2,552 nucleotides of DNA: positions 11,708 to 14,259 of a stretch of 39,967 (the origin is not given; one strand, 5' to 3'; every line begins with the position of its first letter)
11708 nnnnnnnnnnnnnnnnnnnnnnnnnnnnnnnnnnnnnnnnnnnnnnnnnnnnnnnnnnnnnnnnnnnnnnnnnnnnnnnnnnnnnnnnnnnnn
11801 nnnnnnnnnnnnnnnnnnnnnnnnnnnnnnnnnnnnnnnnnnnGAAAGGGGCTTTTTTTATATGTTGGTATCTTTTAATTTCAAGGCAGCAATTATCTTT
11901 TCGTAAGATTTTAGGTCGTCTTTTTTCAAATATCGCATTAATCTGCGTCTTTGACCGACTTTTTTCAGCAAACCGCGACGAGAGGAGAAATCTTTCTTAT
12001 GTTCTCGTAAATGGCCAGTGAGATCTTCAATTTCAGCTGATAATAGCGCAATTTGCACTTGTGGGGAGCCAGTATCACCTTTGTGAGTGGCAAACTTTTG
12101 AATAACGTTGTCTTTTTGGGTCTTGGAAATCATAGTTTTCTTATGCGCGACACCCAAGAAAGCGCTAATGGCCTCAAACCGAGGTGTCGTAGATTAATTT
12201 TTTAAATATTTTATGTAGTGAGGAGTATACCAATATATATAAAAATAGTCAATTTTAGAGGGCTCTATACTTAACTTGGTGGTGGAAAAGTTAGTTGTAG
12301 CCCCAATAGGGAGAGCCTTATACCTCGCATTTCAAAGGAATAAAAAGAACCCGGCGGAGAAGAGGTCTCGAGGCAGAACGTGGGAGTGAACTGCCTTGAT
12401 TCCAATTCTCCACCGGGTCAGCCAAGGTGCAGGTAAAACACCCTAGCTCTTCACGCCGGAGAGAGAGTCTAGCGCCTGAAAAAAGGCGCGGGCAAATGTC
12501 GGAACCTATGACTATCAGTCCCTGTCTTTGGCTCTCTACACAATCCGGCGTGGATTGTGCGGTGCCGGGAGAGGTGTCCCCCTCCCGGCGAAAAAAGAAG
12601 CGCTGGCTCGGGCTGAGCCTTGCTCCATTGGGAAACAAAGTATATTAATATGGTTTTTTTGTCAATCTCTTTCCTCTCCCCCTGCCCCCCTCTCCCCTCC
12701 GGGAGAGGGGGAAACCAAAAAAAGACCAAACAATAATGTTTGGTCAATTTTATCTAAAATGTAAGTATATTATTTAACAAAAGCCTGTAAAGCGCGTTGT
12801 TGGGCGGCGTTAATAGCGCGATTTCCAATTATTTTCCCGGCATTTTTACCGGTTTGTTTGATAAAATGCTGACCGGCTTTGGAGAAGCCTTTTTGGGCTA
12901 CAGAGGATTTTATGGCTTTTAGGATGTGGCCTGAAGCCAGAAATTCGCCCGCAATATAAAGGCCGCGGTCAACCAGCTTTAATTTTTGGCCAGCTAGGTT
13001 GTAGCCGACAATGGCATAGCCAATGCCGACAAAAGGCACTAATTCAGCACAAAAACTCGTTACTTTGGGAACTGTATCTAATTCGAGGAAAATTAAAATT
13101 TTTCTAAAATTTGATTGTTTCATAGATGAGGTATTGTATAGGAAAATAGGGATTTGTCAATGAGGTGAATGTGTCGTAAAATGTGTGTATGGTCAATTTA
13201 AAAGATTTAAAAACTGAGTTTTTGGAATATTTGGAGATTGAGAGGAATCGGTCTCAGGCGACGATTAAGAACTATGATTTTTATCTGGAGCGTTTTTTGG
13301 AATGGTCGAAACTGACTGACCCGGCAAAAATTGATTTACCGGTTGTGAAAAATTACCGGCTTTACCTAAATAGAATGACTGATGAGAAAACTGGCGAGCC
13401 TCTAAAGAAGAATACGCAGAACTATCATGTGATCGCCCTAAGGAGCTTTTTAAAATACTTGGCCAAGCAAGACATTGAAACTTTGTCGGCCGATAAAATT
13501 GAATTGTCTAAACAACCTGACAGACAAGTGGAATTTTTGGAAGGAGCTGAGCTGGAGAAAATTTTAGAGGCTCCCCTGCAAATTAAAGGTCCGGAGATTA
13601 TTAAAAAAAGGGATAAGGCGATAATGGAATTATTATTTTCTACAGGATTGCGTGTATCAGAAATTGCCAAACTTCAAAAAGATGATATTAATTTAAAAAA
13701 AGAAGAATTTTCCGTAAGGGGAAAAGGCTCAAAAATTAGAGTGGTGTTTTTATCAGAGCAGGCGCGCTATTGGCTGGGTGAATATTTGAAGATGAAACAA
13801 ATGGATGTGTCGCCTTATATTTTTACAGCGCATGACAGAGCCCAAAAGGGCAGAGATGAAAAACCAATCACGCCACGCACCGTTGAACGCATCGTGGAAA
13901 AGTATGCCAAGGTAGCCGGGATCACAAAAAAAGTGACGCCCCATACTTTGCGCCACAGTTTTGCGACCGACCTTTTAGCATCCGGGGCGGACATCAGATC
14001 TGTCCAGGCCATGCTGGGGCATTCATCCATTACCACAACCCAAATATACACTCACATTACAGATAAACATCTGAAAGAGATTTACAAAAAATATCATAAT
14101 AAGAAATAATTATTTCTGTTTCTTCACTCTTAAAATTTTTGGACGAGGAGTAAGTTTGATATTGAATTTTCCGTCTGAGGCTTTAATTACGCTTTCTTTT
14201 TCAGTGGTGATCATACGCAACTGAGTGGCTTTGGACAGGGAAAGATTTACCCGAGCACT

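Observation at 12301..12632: ORF-less GC-rich ~330-nt patch folding into many perfect helices: unassigned structured RNA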

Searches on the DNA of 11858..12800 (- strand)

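Call 4: search_rna_families(source=window, start=12100, end=12800, threshold=evalue, max_evalue=10, show_alignments=4)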
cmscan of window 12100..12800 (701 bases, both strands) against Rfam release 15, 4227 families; matches with E-value up to 10: 20.
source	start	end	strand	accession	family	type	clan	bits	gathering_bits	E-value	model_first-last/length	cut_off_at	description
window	12626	12755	-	RF00516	ylbH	Cis-reg; leader;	-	29.3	50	0.00032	1-122/122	no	ylbH leader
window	12657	12768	-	RF03922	MIR2119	Gene; miRNA;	-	25.7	73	0.54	1-188/188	no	MIR2119 microRNA precursor family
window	12710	12794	-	RF00121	MicC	Gene; sRNA;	-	23.3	90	0.51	1-123/123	no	MicC RNA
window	12713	12800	-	RF02644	Spy490380c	Gene; sRNA;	-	22.7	65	2.8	1-96/96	no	S. pyogenes small RNA Spy490380c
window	12679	12782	+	RF01443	S_pombe_snR91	Gene; snRNA; snoRNA; HACA-box;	-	21.2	50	0.3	1-144/144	no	small nucleolar RNA snR91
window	12662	12729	-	RF02266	XIST_intron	Gene; lncRNA;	-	20.6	70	0.53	1-68/68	no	XIST 3' intron conserved motif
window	12717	12758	-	RF02451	ncr1241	Gene; sRNA;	-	19.8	60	1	1-63/63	no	Bacillus sRNA ncr1241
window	12687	12713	+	RF02795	Pab91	Gene; snRNA; snoRNA; HACA-box;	-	19.1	71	0.81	1-57/57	no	Pab91 RNA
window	12659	12733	-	RF00884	MIR815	Gene; miRNA;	-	18.4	63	1.1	1-81/81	no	MIR815 microRNA precursor family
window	12711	12800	-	RF00558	L20_leader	Cis-reg; leader;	-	18.2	58.7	0.69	39-127/127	5'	Ribosomal protein L20 leader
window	12655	12752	+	RF01859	Phe_leader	Cis-reg; leader;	-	17.3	55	4.1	1-125/125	no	Phenylalanine leader peptide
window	12667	12725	-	RF03565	mir-1282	Gene; miRNA;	-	16.6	107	2.8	1-101/101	no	mir-1282 microRNA precursor family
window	12677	12724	+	RF00736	mir-320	Gene; miRNA;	-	16.5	55.5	0.81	1-76/76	no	mir-320 microRNA precursor family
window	12565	12605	+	RF01100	PK-BYV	Cis-reg;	-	16.5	50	0.97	1-40/40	no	3'-terminal pseudoknot in BYV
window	12348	12419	-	RF03330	mir-750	Gene; miRNA;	-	15.1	60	3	1-80/80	no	mir-750 microRNA precursor family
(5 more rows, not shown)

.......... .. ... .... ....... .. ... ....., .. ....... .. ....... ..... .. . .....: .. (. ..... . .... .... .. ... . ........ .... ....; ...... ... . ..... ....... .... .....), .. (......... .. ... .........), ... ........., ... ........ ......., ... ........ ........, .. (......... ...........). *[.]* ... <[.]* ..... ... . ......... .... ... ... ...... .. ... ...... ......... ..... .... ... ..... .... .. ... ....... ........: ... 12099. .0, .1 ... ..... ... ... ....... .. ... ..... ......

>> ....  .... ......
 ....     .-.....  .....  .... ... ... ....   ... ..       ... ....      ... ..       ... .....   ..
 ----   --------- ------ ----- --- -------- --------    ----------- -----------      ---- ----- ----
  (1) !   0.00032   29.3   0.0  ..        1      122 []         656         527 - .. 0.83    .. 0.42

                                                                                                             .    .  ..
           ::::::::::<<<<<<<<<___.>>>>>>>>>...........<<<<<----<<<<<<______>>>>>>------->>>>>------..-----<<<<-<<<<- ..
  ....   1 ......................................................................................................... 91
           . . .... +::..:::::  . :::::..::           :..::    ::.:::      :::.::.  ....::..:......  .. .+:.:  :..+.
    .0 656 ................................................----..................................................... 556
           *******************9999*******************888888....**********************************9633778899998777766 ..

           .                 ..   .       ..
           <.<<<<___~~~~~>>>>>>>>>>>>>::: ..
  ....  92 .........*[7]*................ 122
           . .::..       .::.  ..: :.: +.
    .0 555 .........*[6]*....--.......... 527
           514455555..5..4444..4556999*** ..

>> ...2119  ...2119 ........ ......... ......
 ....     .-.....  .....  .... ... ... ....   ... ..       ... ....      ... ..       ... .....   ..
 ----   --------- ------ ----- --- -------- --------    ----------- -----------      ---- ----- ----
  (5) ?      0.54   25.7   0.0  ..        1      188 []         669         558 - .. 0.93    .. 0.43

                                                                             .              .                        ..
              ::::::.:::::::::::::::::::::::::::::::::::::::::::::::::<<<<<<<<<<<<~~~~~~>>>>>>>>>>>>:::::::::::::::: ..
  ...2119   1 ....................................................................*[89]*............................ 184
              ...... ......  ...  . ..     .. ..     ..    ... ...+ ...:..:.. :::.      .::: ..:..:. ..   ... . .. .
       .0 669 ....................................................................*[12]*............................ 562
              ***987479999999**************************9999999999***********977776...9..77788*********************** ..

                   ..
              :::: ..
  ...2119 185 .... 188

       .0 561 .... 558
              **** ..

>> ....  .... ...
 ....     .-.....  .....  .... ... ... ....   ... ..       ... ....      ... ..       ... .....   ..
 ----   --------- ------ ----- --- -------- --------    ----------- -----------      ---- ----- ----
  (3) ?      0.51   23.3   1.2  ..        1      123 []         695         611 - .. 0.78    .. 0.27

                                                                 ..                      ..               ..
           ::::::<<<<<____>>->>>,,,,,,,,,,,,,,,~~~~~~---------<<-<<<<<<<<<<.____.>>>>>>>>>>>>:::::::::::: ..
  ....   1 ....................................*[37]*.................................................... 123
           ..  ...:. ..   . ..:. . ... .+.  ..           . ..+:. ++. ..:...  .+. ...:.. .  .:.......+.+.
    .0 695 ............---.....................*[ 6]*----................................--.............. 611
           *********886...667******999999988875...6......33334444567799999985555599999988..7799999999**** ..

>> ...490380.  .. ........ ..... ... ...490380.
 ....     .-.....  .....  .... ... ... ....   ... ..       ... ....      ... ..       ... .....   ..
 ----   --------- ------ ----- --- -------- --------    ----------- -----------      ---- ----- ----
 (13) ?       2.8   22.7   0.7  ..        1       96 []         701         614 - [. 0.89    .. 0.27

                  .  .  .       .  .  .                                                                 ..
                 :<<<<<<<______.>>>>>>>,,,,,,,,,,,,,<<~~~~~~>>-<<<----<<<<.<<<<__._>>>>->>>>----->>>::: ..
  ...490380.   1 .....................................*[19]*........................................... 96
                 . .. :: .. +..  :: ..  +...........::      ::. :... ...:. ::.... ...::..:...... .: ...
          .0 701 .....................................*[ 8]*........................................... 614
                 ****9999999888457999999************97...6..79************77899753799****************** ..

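Call 46: search_rna_families(sources=[L161, L162, L168, L001, L002], threshold=evalue, max_evalue=0.5, show_alignments=3)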
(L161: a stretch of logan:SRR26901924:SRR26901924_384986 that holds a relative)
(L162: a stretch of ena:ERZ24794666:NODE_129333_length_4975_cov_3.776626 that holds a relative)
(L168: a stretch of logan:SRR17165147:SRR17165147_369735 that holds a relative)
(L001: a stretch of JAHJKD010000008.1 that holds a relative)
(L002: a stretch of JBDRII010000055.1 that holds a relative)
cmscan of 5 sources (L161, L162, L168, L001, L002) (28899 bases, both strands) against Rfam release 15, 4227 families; matches with E-value up to 0.5: 4.
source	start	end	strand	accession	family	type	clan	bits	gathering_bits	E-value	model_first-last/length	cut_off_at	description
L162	1928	2010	-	RF00972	mir-651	Gene; miRNA;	-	41.9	106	1.2e-05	1-86/86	no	mir-651 microRNA precursor family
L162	1917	2021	-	RF04134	MIR7504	Gene; miRNA;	-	40.9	83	0.00027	1-124/124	no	MIR7504 microRNA precursor family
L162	640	697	-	RF02377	SurA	Gene; sRNA;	-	20.2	100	0.14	1-279/279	no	SurA sRNA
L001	8513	8571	+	RF02763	IsrM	Gene; sRNA;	-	17.6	376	0.47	1-329/329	no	IsrM sRNA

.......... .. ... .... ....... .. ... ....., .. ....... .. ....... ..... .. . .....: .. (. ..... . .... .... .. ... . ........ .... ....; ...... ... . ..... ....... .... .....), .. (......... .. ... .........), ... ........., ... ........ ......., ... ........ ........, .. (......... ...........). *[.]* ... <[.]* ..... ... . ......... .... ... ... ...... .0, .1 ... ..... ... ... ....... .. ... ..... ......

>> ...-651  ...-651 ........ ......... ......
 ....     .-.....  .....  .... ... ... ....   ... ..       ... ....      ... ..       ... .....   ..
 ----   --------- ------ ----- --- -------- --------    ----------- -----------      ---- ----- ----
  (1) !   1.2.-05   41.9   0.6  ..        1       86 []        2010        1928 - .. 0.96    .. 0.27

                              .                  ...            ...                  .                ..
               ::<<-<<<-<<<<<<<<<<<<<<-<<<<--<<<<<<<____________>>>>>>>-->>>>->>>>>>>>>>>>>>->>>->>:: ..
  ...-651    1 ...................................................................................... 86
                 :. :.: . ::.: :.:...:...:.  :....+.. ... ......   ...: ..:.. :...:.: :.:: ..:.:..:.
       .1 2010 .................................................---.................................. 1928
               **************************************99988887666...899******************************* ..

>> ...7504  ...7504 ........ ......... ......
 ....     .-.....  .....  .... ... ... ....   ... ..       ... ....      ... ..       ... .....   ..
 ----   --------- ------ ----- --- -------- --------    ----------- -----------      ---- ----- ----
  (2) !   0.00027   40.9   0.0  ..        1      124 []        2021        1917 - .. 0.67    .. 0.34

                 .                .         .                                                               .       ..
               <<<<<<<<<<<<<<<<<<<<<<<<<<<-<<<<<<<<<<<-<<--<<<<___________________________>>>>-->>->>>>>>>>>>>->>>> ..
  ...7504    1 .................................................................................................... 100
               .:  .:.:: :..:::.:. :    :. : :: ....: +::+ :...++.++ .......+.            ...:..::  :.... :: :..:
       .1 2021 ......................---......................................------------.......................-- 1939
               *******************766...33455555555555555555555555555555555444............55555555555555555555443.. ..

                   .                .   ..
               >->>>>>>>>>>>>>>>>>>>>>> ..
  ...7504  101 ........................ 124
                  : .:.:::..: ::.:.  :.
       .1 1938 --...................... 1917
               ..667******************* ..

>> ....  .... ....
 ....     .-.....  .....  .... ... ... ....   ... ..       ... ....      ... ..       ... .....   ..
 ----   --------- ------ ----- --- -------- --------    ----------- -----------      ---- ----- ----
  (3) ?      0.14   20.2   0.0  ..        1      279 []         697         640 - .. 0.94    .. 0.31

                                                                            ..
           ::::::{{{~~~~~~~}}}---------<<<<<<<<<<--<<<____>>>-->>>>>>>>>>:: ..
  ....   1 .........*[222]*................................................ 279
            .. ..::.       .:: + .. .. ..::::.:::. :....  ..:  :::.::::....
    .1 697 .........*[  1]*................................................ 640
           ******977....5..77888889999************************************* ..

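Call 52: search_dna_similar(query=window:12270-12760:-, collection=phages, mode=distant, max_evalue=0.01)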
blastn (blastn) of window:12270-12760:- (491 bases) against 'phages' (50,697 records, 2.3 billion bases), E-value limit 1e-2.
No match.

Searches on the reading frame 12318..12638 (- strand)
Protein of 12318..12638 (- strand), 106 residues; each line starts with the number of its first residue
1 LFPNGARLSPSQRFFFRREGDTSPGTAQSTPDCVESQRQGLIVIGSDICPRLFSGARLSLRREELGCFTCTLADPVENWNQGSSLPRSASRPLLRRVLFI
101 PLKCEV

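Call 12: search_protein_families(library=pfam, proteins=[window:12318-12638:-], max_evalue=0.01)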
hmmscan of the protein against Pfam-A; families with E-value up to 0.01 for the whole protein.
window:12318-12638:- (106 aa): 0 families

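Call 84: find_homologous_proteins(query=window:12318-12638:-, max_evalue=0.001)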
Query window:12318-12638:-: 11 candidates shared short words with the query, none scored E <= 0.001.

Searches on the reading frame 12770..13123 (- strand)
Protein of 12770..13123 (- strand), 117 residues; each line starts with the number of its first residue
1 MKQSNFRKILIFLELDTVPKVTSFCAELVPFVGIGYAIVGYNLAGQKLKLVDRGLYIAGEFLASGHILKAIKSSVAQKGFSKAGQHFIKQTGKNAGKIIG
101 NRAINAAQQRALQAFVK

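Call 12: search_protein_families(library=pfam, proteins=[window:12770-13123:-], max_evalue=0.01)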
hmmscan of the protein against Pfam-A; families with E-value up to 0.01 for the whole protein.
window:12770-13123:- (117 aa): 0 families

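Call 45: search_protein_families(library=ncbifam, proteins=[window:12770-13123:-], max_evalue=0.01)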
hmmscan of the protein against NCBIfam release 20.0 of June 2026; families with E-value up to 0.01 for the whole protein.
window:12770-13123:- (117 aa): 0 families

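Call 53: find_homologous_proteins(query=window:12770-13123:-, max_evalue=0.00001)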
Query window:12770-13123:- (117 aa): 5 proteins with E <= 0.00001 among 9 candidates.
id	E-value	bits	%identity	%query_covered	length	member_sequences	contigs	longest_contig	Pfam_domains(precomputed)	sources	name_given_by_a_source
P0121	6.2e-68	244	100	100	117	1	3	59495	-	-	-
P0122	5.1e-53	196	89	90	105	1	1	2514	-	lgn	-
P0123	3.0e-47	177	67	99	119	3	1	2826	-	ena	-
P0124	9.9e-44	166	66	99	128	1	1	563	-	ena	-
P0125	1.5e-34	136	59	96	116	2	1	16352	-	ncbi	ncbi:MAG: hypothetical protein ABID45_02310 [Patescibacteria group bacterium]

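Call 106: search_protein_families(library=padloc, proteins=[P0121], max_evalue=0.01)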
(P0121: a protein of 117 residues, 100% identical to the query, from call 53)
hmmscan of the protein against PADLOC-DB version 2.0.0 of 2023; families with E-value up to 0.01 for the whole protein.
P0121 (117 aa): 0 families

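Call 107: search_protein_families(library=phrogs, proteins=[P0121], max_evalue=0.01)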
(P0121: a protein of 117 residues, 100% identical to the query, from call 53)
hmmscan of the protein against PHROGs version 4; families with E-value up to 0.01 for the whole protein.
P0121 (117 aa): 0 families

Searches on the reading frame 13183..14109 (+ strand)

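Call 12: search_protein_families(library=pfam, proteins=[window:13183-14109:+], max_evalue=0.01)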
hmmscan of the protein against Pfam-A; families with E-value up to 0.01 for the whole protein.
window:13183-14109:+ (308 aa): 5 families
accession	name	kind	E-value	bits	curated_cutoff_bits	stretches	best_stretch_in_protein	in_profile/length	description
PF00589.27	Phage_integrase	-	2e-46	158.3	27.1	1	118-296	2-172/172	Phage integrase family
PF02899.23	Phage_int_SAM_1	-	2.8e-11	44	22.3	1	12-96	3-82/83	Phage integrase, N-terminal SAM-like domain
PF13495.12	Phage_int_SAM_4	-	2.2e-06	28.4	27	1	12-99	4-84/85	Phage integrase, N-terminal SAM-like domain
PF13102.12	Phage_int_SAM_5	-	1.2e-05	26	22.3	1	18-98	11-87/98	Phage integrase SAM-like domain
PF11917.13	DUF3435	-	0.0017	17.8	25.8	1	211-303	152-250/418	Protein of unknown function (DUF3435)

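Call 45: search_protein_families(library=ncbifam, proteins=[window:13183-14109:+], max_evalue=0.01)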
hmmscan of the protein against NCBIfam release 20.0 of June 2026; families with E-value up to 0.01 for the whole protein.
window:13183-14109:+ (308 aa): 14 families
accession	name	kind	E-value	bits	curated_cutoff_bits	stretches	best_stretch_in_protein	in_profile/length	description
TIGR02224.1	recomb_XerC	equivalog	6.8e-74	248.9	335.15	1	12-307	2-292/295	tyrosine recombinase XerC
NF040815.2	recomb_XerA_Arch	equivalog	1.3e-72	244.5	220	1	12-301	2-263/263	site-specific tyrosine recombinase/integron integrase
TIGR02225.1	recomb_XerD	equivalog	8.2e-72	242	329.6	1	12-306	2-288/290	site-specific tyrosine recombinase XerD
NF001399.0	PRK00283.1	subfamily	1.5e-69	234.5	279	1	11-307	10-298/300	tyrosine recombinase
NF002331.0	PRK01287.1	subfamily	4.2e-56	190.5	371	1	6-305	26-325/365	site-specific tyrosine recombinase XerC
TIGR02249.1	integrase_gron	subfamily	3.6e-39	135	265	2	226-300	234-308/315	integron integrase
NF003462.0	PRK05084.1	equivalog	4.2e-37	127.7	267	1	141-305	194-357/360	tyrosine recombinase XerS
NF011946.0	PRK15417.1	equivalog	3.6e-24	85.5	435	2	232-293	255-316/337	integron integrase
NF007370.0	PRK09870.1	subfamily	1.3e-14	54.3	221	1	114-306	8-193/200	tyrosine-type DNA invertase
NF040693.1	recomb_GmtY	equivalog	6e-14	52.1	340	2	200-299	338-439/441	gamma-mobile-trio recombinase GmtY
NF007371.0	PRK09871.1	subfamily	8.7e-12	45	222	1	139-295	23-177/198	tyrosine-type DNA invertase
NF041502.1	integrase_1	equivalog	1.3e-06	27.5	350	1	246-302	314-370/484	site-specific integrase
NF002685.0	PRK02436.1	equivalog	4e-05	23.6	178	1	16-289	8-243/245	site-specific tyrosine recombinase XerD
NF047926.1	integrase_GmtZ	equivalog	0.0064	14.5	600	1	237-303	416-481/784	gamma-mobile-trio integrase GmtZ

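Call 106: search_protein_families(library=padloc, proteins=[window:13183-14109:+], max_evalue=0.01)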
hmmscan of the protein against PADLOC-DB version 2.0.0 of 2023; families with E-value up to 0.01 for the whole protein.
window:13183-14109:+ (308 aa): 0 families
